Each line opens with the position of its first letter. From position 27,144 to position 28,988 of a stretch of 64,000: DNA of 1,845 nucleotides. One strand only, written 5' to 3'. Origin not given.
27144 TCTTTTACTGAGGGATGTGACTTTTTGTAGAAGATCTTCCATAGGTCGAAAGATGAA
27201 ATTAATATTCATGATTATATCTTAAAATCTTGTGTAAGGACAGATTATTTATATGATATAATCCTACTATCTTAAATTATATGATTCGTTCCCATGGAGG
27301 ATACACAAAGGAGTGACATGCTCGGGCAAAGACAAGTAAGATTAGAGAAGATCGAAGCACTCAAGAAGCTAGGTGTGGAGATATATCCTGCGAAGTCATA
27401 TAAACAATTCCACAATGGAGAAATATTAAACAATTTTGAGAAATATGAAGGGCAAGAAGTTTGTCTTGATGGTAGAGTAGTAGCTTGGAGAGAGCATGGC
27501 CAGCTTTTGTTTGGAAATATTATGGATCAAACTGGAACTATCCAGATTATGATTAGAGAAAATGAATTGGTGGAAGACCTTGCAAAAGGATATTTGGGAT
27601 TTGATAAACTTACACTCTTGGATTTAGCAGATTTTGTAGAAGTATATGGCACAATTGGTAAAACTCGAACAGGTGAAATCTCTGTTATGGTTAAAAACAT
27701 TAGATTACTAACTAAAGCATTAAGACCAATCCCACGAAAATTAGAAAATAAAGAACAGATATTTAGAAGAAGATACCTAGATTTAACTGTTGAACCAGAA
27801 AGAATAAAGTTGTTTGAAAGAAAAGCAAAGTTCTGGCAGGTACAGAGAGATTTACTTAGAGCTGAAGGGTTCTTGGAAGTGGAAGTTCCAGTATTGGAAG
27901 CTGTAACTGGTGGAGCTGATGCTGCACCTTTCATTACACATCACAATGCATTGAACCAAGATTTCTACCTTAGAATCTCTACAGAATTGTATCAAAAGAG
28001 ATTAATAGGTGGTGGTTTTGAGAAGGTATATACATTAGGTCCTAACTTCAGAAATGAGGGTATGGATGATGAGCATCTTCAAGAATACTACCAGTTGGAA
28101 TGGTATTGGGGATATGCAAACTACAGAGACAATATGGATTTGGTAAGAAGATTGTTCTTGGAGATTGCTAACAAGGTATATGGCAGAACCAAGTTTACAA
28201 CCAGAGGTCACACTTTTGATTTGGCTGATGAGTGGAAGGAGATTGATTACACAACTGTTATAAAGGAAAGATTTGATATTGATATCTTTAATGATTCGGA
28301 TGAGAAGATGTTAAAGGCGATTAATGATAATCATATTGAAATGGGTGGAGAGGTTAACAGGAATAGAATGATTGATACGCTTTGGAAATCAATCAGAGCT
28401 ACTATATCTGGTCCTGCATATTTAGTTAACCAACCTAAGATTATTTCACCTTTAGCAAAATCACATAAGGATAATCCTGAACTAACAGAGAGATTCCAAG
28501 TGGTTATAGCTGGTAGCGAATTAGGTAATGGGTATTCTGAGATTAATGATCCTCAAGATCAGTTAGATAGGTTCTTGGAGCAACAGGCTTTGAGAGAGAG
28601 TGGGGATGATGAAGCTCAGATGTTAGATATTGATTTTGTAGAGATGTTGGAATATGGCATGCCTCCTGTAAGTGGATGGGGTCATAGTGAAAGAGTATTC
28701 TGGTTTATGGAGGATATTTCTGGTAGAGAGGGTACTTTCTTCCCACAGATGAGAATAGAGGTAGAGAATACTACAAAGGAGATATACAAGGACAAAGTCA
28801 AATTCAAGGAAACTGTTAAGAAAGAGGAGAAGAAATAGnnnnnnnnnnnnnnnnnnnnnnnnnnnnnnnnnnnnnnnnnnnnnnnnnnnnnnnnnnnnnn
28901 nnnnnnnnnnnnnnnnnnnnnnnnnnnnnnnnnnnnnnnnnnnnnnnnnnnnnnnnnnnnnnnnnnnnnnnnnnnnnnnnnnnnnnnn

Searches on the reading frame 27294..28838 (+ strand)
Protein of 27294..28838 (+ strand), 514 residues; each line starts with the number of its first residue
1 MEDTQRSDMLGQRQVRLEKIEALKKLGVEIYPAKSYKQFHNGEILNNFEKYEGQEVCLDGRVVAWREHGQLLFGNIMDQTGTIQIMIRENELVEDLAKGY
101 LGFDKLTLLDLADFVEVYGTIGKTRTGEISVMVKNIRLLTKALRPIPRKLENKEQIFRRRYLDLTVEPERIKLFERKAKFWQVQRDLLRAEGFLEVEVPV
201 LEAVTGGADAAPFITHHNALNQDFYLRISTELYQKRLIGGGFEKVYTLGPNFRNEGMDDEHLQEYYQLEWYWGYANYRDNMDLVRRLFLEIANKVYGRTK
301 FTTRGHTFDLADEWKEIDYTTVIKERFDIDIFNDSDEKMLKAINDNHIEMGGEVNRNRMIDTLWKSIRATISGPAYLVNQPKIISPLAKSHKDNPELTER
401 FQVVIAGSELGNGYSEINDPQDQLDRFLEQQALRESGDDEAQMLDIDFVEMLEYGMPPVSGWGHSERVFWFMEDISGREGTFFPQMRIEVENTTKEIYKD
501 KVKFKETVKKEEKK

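Call 11: find_homologous_proteins(query=window:27294-28835:+, max_evalue=1e-50)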
Query window:27294-28835:+ (514 aa): 7996 proteins with E <= 1e-50 among 8000 candidates; the best 120 are listed.
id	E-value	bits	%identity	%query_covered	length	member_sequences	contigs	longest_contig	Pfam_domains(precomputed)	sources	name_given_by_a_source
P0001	0.0e+0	1133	96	100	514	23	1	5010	PF01336.32,PF00152.26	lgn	-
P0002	0.0e+0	1023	85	100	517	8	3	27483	PF01336.32,PF00152.26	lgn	-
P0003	0.0e+0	1015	85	99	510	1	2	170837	PF01336.32,PF00152.26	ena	-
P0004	0.0e+0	1014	84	100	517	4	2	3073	PF01336.32,PF00152.26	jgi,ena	-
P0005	0.0e+0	1012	84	99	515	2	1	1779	PF01336.32,PF00152.26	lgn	-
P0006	0.0e+0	1010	85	99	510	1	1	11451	PF01336.32,PF00152.26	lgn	-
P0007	5.9e-297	1004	83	98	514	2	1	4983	PF01336.32,PF00152.26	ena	-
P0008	6.8e-297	1003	83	100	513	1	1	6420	PF01336.32,PF00152.26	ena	-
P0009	6.0e-296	1000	83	100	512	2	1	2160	PF01336.32,PF00152.26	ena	-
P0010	1.1e-293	993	82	100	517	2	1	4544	PF01336.32,PF00152.26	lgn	-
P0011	3.2e-288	975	80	100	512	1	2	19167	PF01336.32,PF00152.26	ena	-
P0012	8.7e-288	973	80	100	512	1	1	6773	PF01336.32,PF00152.26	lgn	-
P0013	1.2e-287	973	80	100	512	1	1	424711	PF01336.32,PF00152.26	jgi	jgi:lysyl-tRNA synthetase class 2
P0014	4.1e-280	948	80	97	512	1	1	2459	PF01336.32,PF00152.26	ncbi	-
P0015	8.1e-280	947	79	97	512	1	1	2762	PF01336.32,PF00152.26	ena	-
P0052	9.3e-274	927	77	99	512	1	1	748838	PF01336.32,PF00152.26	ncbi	ncbi:MAG: lysine--tRNA ligase [Candidatus Dojkabacteria bacterium]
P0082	7.9e-266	901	74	99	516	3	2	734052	PF01336.32,PF00152.26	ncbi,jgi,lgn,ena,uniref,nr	ncbi:lysine--tRNA ligase [Candidatus Dojkabacteria bacterium HGW-Dojkabacteria-1]|uniref:Lysine--tRN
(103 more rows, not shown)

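Call 12: find_encoding_contigs(protein=P0003, flank=3000, max_places=2)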
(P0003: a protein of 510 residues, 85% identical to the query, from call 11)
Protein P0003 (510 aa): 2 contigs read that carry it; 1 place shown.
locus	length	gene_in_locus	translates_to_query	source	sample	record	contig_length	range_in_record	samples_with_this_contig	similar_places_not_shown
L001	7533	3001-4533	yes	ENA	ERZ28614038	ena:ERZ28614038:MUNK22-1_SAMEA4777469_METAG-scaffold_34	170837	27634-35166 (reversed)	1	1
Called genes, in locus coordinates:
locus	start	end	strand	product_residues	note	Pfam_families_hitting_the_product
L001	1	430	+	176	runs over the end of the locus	PF01931:NTPase_I-T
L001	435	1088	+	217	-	PF01746:tRNA_m1G_MT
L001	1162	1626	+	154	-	PF03449:GreA_GreB_N (weak), PF01272:GreA_GreB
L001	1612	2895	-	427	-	PF00587:tRNA-synt_2b, PF03129:HGTP_anticodon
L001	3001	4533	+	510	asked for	PF01336:tRNA_anti-codon, PF00152:tRNA-synt_2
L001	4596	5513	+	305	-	-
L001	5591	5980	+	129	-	-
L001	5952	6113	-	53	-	-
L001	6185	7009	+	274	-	PF06182:ABC2_membrane_6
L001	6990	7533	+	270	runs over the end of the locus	PF06182:ABC2_membrane_6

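Call 13: find_encoding_contigs(protein=P0013, flank=3000, max_places=2)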
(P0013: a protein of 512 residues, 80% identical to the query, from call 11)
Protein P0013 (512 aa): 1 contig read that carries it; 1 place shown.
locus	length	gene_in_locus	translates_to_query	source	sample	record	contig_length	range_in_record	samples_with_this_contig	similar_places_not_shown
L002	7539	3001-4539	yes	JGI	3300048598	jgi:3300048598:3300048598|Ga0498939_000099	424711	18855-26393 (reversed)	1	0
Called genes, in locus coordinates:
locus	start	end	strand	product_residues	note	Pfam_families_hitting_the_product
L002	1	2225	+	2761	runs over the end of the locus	PF02210:Laminin_G_2 (weak), PF07581:Glug (faint)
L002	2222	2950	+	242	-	-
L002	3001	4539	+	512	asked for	PF01336:tRNA_anti-codon, PF00152:tRNA-synt_2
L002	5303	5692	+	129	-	-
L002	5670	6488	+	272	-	PF06182:ABC2_membrane_6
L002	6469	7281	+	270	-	PF06182:ABC2_membrane_6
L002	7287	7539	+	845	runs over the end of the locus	PF00690:Cation_ATPase_N, PF00122:E1-E2_ATPase, PF00702:Hydrolase, PF00689:Cation_ATPase_C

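Call 14: find_encoding_contigs(protein=P0052, flank=3000, max_places=2)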
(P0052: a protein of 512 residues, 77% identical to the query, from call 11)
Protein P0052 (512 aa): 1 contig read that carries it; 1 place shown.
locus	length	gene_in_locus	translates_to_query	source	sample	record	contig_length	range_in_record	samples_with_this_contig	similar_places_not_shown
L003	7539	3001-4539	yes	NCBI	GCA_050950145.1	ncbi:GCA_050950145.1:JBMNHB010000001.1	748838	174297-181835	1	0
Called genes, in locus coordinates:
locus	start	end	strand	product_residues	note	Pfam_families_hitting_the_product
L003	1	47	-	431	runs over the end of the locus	PF00587:tRNA-synt_2b, PF03129:HGTP_anticodon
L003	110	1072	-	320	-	-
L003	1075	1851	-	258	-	-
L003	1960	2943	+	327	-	PF03734:YkuD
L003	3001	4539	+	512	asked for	PF01336:tRNA_anti-codon, PF00152:tRNA-synt_2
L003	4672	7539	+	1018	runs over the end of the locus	PF13750:Big_3_3 (faint), PF22352:K319L-like_PKD (faint), PF12245:Big_3_2 (weak), PF17963:Big_9 (faint), PF19077:Big_13, PF17210:SdrD_B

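Call 15: find_encoding_contigs(protein=P0082, flank=3000, max_places=2)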
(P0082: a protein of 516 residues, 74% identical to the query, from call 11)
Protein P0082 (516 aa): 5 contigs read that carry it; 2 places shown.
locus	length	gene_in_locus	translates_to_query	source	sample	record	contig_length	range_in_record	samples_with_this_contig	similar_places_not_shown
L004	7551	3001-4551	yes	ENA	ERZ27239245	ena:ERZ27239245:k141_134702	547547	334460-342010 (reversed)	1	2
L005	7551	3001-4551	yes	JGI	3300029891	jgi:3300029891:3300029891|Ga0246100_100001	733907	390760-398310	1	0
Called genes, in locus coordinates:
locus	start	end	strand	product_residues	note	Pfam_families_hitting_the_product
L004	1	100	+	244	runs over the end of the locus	PF01746:tRNA_m1G_MT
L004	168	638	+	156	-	PF03449:GreA_GreB_N (weak), PF01272:GreA_GreB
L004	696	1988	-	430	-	PF00587:tRNA-synt_2b, PF03129:HGTP_anticodon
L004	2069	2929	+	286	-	PF03734:YkuD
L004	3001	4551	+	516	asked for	PF01336:tRNA_anti-codon, PF00152:tRNA-synt_2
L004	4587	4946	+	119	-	-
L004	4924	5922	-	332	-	PF01368:DHH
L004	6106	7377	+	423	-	PF02403:Seryl_tRNA_N, PF00587:tRNA-synt_2b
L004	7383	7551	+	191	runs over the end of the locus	PF02834:LigT_PEase (faint), PF13563:2_5_RNA_ligase2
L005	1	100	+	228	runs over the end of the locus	PF01746:tRNA_m1G_MT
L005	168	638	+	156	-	PF03449:GreA_GreB_N (weak), PF01272:GreA_GreB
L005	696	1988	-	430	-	PF00587:tRNA-synt_2b, PF03129:HGTP_anticodon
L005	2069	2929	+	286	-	PF03734:YkuD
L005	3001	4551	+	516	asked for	PF01336:tRNA_anti-codon, PF00152:tRNA-synt_2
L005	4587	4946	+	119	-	-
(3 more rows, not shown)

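Call 17: find_encoding_contigs(protein=P0001, flank=4000, max_places=4)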
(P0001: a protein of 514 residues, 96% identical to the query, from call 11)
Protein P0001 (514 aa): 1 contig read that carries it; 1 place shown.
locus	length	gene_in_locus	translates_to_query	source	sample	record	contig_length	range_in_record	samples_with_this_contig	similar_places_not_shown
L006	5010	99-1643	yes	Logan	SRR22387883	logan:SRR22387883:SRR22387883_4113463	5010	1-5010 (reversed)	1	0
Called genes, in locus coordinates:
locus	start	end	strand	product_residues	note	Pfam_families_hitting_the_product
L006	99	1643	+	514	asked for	PF01336:tRNA_anti-codon, PF00152:tRNA-synt_2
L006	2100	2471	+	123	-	-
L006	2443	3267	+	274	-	PF06182:ABC2_membrane_6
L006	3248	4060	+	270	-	PF06182:ABC2_membrane_6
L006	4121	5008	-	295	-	?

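Call 18: find_encoding_contigs(protein=P0002, flank=4000, max_places=4)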
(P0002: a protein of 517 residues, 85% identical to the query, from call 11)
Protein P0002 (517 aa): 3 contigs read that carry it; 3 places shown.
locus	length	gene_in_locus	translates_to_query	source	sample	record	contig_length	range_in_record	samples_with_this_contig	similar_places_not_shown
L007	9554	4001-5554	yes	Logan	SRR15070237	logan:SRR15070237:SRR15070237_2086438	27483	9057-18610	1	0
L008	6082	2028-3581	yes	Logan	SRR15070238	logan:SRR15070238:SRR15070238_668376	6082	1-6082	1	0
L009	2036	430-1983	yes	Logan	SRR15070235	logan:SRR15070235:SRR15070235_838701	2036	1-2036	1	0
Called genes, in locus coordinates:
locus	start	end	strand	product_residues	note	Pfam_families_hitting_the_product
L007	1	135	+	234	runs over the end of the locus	PF00696:AA_kinase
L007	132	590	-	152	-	PF03449:GreA_GreB_N, PF01272:GreA_GreB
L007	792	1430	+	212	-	PF13485:Peptidase_MA_2 (faint)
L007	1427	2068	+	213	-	PF01746:tRNA_m1G_MT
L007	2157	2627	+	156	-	PF03449:GreA_GreB_N, PF01272:GreA_GreB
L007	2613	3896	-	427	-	PF00587:tRNA-synt_2b, PF03129:HGTP_anticodon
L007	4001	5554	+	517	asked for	PF01336:tRNA_anti-codon, PF00152:tRNA-synt_2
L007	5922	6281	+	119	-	-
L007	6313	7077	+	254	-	PF06182:ABC2_membrane_6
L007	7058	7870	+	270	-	PF06182:ABC2_membrane_6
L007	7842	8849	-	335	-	PF01368:DHH, PF02272:DHHA1 (weak)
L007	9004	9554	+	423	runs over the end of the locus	PF02403:Seryl_tRNA_N, PF00587:tRNA-synt_2b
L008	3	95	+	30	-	?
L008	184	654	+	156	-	PF03449:GreA_GreB_N, PF01272:GreA_GreB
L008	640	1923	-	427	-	PF00587:tRNA-synt_2b, PF03129:HGTP_anticodon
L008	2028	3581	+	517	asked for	PF01336:tRNA_anti-codon, PF00152:tRNA-synt_2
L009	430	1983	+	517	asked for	PF01336:tRNA_anti-codon, PF00152:tRNA-synt_2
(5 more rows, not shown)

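Call 19: find_encoding_contigs(protein=window:27294-28838:+, flank=4000, max_places=6)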
Protein window:27294-28838:+ (514 aa): 2 contigs read that carry it; 1 place shown.
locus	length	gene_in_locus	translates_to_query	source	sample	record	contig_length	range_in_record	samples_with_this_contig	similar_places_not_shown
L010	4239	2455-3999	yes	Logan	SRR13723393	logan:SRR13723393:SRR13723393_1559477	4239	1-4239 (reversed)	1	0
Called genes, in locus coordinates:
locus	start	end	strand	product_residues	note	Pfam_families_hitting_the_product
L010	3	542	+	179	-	?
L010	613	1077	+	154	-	PF03449:GreA_GreB_N, PF01272:GreA_GreB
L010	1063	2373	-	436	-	PF23455:DUF7129 (faint), PF00587:tRNA-synt_2b, PF03129:HGTP_anticodon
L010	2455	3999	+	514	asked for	PF01336:tRNA_anti-codon, PF00152:tRNA-synt_2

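Call 24: find_related_loci(query=window:27294-28835:+, collection=genome_contigs, flank=3000)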
Query window:27294-28835:+ (514 aa) in genome_contigs; peptide patterns used: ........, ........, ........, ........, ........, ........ (x = any residue, [..] = any of these).
127 stretches matched a pattern; 74 encode a relative of the query (tblastn E <= 1e-3); 73 distinct loci.
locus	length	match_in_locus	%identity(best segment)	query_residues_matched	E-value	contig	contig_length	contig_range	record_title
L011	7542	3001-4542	96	1-514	0e+0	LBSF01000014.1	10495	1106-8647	MAG: candidate division WS6 bacterium GW2011_GWC2_36_7 US24_C0014, whole genome shotgun sequence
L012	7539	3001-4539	89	1-513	0e+0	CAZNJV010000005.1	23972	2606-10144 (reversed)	MAG TPA_asm: uncultured Candidatus Saccharibacteria bacterium isolate SRP263991_co3_616 genome assembly, contig: NODE_19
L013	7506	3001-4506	90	1-502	0e+0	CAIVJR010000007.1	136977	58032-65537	uncultured bacterium isolate Loclat_bin-19700 genome assembly, contig: bin-19700:07/10, whole genome shotgun sequence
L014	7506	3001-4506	90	1-502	0e+0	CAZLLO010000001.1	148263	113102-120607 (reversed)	MAG TPA_asm: uncultured Candidatus Saccharibacteria bacterium isolate SRP192927_co3_300 genome assembly, contig: NODE_93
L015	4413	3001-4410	96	1-470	0e+0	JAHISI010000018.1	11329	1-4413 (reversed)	MAG: Patescibacteria group bacterium isolate MM_PC_MetaG.mb.168 MM_PC_MetaG.mb.168_k141_505473, whole genome shotgun seq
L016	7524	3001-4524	84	1-508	0e+0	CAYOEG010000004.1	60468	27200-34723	MAG TPA_asm: uncultured Candidatus Saccharibacteria bacterium isolate SRP294416_co1_479 genome assembly, contig: NODE_63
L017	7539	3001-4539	82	1-513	0e+0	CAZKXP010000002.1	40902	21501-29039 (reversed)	MAG TPA_asm: uncultured Candidatus Saccharibacteria bacterium isolate binchicken_co117_335 genome assembly, contig: NODE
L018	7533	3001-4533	77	1-511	0e+0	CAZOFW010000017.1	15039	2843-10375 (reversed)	MAG TPA_asm: uncultured Candidatus Saccharibacteria bacterium isolate SRP062349_co2_265 genome assembly, contig: NODE_21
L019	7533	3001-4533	77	1-511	0e+0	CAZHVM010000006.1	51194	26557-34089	MAG TPA_asm: uncultured Candidatus Saccharibacteria bacterium isolate SRP192927_co3_113 genome assembly, contig: NODE_10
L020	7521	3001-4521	77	1-507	0e+0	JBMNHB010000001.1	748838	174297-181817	MAG: Candidatus Dojkabacteria bacterium isolate SBF912LR0HQ0189 contig_24471, whole genome shotgun sequence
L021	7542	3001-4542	76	1-510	0e+0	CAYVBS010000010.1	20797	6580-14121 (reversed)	MAG TPA_asm: uncultured Candidatus Saccharibacteria bacterium isolate SRP144015_co1_116 genome assembly, contig: NODE_12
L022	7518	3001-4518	75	1-507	0e+0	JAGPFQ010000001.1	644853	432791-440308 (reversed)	Candidatus Dojkabacteria bacterium isolate Gw_SlDig_bin_189 Gw_SlDig_2_length_644853_cov_17.655297, whole genome shotgun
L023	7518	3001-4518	76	1-507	0e+0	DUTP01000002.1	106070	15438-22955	MAG TPA_asm: Candidatus Dojkabacteria bacterium isolate AS05jafATM_89 25488_AS05, whole genome shotgun sequence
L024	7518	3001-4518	75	1-507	0e+0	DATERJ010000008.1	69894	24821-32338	MAG TPA_asm: Candidatus Dojkabacteria bacterium isolate SMAG_U9070 k141_166846, whole genome shotgun sequence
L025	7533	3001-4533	73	1-514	0e+0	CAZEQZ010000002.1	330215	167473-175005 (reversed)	MAG TPA_asm: uncultured Candidatus Saccharibacteria bacterium isolate SRP241326_co3_95 genome assembly, contig: NODE_16_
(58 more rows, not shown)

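Call 32: find_related_loci(query=window:27294-28835:+, collection=metagenome_contigs, flank=2500)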
Query window:27294-28835:+ (514 aa) in metagenome_contigs; peptide patterns used: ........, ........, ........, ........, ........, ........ (x = any residue, [..] = any of these).
216 stretches matched a pattern; 97 encode a relative of the query (tblastn E <= 1e-3); the best 80 are kept; 80 distinct loci.
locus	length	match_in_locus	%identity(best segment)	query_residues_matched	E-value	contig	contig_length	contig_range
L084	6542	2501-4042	98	1-514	0e+0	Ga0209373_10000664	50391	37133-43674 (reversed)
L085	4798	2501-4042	98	1-514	0e+0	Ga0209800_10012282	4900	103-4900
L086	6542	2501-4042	96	1-514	0e+0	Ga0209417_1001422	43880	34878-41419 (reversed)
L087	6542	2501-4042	96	1-514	0e+0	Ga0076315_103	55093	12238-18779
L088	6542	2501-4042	96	1-514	0e+0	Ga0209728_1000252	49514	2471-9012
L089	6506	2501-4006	88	1-502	0e+0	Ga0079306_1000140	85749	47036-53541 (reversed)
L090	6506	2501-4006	88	1-502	0e+0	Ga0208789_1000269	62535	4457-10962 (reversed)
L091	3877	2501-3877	96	1-459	0e+0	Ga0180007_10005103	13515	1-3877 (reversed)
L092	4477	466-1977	83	1-504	0e+0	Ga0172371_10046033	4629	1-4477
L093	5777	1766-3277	85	1-514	0e+0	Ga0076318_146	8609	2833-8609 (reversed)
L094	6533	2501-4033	77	1-511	0e+0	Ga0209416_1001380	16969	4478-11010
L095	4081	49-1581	77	1-511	0e+0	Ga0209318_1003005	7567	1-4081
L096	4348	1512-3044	77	1-511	0e+0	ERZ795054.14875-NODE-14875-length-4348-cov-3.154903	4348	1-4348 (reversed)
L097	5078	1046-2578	77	1-511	0e+0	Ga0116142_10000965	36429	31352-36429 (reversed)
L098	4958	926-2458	77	1-511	0e+0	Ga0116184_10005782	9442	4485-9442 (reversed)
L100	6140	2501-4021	77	1-507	0e+0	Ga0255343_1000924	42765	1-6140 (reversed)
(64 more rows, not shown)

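Call 63: find_encoding_contigs(protein=P0006, flank=1500, max_places=3)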
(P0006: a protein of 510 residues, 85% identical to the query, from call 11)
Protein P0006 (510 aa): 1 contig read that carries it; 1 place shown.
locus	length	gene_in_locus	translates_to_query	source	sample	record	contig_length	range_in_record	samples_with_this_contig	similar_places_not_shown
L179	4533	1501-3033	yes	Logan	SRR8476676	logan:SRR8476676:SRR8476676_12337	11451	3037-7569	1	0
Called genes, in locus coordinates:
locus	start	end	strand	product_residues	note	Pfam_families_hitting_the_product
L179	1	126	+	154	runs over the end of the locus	PF03449:GreA_GreB_N (weak), PF01272:GreA_GreB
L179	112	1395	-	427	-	PF00587:tRNA-synt_2b, PF03129:HGTP_anticodon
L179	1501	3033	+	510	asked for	PF01336:tRNA_anti-codon, PF00152:tRNA-synt_2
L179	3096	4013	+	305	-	-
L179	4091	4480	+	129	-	-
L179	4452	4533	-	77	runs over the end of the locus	-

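Call 64: find_encoding_contigs(protein=P0008, flank=1500, max_places=3)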
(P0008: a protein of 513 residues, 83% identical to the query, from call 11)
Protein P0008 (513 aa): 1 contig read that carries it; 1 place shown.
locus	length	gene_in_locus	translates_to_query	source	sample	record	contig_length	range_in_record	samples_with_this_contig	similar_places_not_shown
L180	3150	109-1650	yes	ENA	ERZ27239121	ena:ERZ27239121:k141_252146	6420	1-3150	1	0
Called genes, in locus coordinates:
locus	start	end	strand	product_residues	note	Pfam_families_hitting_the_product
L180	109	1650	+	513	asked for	PF01336:tRNA_anti-codon, PF00152:tRNA-synt_2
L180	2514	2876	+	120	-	-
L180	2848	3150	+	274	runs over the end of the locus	PF06182:ABC2_membrane_6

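Call 65: find_encoding_contigs(protein=P0011, flank=1500, max_places=3)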
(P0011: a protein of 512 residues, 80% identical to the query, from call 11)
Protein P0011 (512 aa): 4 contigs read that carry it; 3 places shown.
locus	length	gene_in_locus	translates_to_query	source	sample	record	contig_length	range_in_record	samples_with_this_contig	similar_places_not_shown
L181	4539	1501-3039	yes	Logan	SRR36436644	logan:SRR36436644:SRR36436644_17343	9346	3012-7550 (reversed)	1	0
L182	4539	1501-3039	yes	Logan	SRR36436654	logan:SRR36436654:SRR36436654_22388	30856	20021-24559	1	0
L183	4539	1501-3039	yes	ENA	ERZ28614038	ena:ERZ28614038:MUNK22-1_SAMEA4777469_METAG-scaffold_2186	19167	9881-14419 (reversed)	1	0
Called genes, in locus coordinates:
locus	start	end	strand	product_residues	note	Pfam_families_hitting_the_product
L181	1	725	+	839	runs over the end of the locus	?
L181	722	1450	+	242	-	-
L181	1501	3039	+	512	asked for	PF01336:tRNA_anti-codon, PF00152:tRNA-synt_2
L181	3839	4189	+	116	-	-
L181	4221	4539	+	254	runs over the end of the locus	PF06182:ABC2_membrane_6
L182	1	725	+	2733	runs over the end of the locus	PF02210:Laminin_G_2 (weak), PF07581:Glug (faint)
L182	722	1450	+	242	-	-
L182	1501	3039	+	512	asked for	PF01336:tRNA_anti-codon, PF00152:tRNA-synt_2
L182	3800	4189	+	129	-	-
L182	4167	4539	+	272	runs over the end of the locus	PF06182:ABC2_membrane_6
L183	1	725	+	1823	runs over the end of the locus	?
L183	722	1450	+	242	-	-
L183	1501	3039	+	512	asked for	PF01336:tRNA_anti-codon, PF00152:tRNA-synt_2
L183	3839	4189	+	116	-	-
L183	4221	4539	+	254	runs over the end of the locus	PF06182:ABC2_membrane_6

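Call 88: search_protein_families(library=pfam, proteins=[L001:4596-5510:+, L016:4984-5697:-, L003:4672-7539:+, L100:4078-5103:+], max_evalue=0.01)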
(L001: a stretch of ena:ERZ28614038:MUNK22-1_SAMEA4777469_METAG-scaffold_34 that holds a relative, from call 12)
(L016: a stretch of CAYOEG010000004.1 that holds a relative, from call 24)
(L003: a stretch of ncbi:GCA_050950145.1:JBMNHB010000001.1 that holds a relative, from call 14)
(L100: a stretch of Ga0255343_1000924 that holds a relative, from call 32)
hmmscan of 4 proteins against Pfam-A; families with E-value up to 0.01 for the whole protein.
L001:4596-5510:+ (305 aa): 0 families

L016:4984-5697:- (238 aa): 1 family
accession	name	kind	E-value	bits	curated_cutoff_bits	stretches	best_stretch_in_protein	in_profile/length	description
PF21109.2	Stonustoxin_helical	-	0.0097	16.4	27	0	61-101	19-59/96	Stonustoxin helical domain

L003:4672-7539:+ (956 aa): 13 families
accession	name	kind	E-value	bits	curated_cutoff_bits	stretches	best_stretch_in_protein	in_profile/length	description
PF19077.6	Big_13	-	6.1e-18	65.6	27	1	504-582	20-101/102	Bacterial Ig-like domain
PF13750.12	Big_3_3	-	5e-07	29.9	27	0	440-496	4-61/157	Bacterial Ig-like domain (group 3)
PF22352.2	K319L-like_PKD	-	5.4e-07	30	27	1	748-807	17-84/84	K319L-like, PKD domain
PF12245.14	Big_3_2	-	6.2e-07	30.1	23.3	1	519-583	55-122/122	Bacterial Ig-like domain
PF17210.9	SdrD_B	-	8.3e-07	29.6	29.7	1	888-951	5-66/112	SdrD B-like domain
PF17963.7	Big_9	-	1.1e-06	29.9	23.6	1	726-806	3-89/89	Bacterial Ig domain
PF18911.6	PKD_4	-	1.3e-05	25.6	27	0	726-807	3-85/85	PKD domain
PF07495.19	Y_Y_Y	-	1.6e-05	25.2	26.6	0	772-807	28-62/65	Y_Y_Y domain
PF15418.12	DUF4625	-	8e-05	23.4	27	0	553-581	102-130/131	Domain of unknown function (DUF4625)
PF00801.26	PKD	-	0.0023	18.3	23.5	0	742-798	14-72/80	PKD domain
PF17957.7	Big_7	-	0.0026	18.8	24.1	0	380-454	1-67/70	Bacterial Ig domain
PF09136.16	Glucodextran_B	-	0.0039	17.5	27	0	507-582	13-82/83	Glucodextranase, domain B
PF13895.12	Ig_2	-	0.0064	17.1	27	0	753-807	24-79/79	Immunoglobulin domain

L100:4078-5103:+ (342 aa): 2 families
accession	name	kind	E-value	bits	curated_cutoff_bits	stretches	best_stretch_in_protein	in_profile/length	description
PF06250.17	YhcG_C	-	1.4e-57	194.4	32.5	1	185-335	2-152/157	YhcG PDDEXK nuclease domain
PF17761.7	DUF1016_N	-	1.3e-36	126.2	32.8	1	12-160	1-137/137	DUF1016 N-terminal domain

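Call 89: search_protein_families(library=padloc, proteins=[L001:4596-5510:+, L016:4984-5697:-, L100:4078-5103:+], max_evalue=0.01)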
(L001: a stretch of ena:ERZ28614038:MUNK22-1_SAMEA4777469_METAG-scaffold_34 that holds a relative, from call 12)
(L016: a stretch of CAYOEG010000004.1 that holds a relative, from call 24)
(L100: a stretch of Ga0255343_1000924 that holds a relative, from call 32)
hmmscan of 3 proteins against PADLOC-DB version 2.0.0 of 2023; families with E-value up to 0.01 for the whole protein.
L001:4596-5510:+ (305 aa): 0 families

L016:4984-5697:- (238 aa): 0 families

L100:4078-5103:+ (342 aa): 32 families (the best 25 are shown)
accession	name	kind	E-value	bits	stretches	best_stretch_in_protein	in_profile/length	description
PDLC04807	PDC-S02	-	7.6e-132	437.8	1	4-341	11-337/351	-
PDLC04803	PDC-S02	-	1.5e-93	311.3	1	71-341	5-256/269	-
PDLC04820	PDC-S02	-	6.1e-83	276.6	1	6-340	26-317/332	-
PDLC04810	PDC-S02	-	3.1e-79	264.8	1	5-335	10-336/355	-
PDLC04795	PDC-S02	-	3.2e-79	264.7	1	5-339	23-340/357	-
PDLC04827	PDC-S02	-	2.1e-76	254.6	1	4-242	8-232/234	-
PDLC04831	PDC-S02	-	4.6e-76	254.5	1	5-332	10-322/346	-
PDLC04822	PDC-S02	-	7.5e-67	224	1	4-310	8-293/294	-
PDLC04802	PDC-S02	-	7.7e-59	196.6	2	1-163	1-158/171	-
PDLC04823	PDC-S02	-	6.7e-54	180.2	2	110-187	26-104/175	-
PDLC04813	PDC-S02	-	7e-49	164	1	184-339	5-158/175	-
PDLC04812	PDC-S02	-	7.5e-44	147.3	1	3-159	5-147/151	-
PDLC01464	PD_DExK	-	4.8e-38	128.4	1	118-262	1-126/126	"CAS-I,CAS-II,CAS-III,CAS-IV,CAS-V,CAS-VI; associated"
PDLC04797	PDC-S02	-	8.6e-37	124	1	4-136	3-121/126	-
PDLC04817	PDC-S02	-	1.6e-34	117.7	2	6-216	8-207/286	-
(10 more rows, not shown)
